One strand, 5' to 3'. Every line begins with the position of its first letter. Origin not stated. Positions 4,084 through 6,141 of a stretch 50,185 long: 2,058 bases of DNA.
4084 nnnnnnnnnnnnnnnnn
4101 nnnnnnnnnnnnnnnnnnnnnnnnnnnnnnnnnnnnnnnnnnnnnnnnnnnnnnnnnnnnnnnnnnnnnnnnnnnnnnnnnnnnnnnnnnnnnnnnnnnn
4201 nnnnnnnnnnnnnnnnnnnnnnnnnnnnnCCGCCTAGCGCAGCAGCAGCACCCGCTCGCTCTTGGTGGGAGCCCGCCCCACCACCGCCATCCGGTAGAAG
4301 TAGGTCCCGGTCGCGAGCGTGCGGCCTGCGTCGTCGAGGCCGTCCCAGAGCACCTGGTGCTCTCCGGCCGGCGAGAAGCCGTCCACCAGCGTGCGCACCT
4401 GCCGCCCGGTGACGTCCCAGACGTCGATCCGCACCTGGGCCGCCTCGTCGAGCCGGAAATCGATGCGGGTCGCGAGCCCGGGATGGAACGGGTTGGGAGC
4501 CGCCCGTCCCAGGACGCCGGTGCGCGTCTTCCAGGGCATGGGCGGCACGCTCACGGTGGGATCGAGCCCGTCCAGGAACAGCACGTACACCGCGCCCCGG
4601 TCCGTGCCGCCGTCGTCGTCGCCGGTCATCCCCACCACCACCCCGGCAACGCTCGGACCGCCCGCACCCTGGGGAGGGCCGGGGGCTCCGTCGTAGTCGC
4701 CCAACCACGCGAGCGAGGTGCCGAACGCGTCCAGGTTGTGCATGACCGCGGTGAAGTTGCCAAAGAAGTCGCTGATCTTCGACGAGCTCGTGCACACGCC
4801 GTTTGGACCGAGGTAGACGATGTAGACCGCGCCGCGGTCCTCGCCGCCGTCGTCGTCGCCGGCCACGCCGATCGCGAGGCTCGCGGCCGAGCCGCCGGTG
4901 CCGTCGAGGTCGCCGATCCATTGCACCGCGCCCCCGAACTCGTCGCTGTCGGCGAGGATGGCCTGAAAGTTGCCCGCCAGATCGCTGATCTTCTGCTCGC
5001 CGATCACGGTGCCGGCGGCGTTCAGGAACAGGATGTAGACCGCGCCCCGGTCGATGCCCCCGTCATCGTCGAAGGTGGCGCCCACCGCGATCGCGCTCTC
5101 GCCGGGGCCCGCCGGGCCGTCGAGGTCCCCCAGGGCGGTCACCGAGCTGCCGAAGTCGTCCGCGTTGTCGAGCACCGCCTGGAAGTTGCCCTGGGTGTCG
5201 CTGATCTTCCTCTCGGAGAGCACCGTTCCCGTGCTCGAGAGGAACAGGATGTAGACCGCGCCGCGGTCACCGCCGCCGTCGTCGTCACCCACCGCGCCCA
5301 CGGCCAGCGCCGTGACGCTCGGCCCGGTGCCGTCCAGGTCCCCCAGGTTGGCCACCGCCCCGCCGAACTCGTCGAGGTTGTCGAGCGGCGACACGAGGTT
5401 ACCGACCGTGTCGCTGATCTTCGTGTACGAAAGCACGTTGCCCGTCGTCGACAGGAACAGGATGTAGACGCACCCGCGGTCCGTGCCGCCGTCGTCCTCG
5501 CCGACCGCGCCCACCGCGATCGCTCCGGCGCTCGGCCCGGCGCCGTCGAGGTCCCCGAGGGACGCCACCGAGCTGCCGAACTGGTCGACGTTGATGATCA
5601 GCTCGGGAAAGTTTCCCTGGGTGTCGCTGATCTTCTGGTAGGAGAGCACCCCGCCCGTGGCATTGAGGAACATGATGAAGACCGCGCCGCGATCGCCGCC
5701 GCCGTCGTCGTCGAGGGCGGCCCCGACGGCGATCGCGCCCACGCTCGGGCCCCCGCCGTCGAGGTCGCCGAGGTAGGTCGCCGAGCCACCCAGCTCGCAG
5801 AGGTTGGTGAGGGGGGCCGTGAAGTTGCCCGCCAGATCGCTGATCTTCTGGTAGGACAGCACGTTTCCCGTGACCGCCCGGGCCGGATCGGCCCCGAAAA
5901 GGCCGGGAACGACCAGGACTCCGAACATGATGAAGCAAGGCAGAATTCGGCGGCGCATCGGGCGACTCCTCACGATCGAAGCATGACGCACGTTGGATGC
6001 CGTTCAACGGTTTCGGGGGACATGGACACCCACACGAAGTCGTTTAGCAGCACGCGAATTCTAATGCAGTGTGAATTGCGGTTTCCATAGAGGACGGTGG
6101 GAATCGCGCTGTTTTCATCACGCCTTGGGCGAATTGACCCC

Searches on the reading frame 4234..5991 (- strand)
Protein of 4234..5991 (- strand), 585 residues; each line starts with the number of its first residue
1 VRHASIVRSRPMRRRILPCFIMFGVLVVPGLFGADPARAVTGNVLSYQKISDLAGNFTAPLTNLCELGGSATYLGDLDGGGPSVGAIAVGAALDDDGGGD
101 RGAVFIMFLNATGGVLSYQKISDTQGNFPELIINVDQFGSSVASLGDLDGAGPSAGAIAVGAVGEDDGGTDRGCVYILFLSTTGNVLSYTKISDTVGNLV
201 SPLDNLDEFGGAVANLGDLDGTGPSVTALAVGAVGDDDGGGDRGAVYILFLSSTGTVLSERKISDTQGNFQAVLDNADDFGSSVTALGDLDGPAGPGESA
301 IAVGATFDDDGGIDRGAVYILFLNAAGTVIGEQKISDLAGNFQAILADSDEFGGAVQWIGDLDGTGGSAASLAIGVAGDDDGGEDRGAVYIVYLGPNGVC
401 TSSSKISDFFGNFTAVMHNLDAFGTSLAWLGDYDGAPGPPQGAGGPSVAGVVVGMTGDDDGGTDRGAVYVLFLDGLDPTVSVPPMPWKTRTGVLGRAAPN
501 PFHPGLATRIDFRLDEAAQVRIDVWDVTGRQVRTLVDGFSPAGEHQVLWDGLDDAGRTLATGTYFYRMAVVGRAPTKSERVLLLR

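Call 3: search_protein_families(library=pfam, proteins=[window:4234-5991:-], max_evalue=0.01)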
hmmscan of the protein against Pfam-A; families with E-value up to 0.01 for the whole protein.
window:4234-5991:- (585 aa): 2 families
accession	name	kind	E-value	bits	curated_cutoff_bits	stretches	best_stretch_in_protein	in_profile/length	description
PF14312.12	FG-GAP_2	-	1.4e-12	48.1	23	0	136-177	16-48/49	FG-GAP repeat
PF13860.13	FlgD_ig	-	3.2e-10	40.3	27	1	510-569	14-74/79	FlgD Ig-like domain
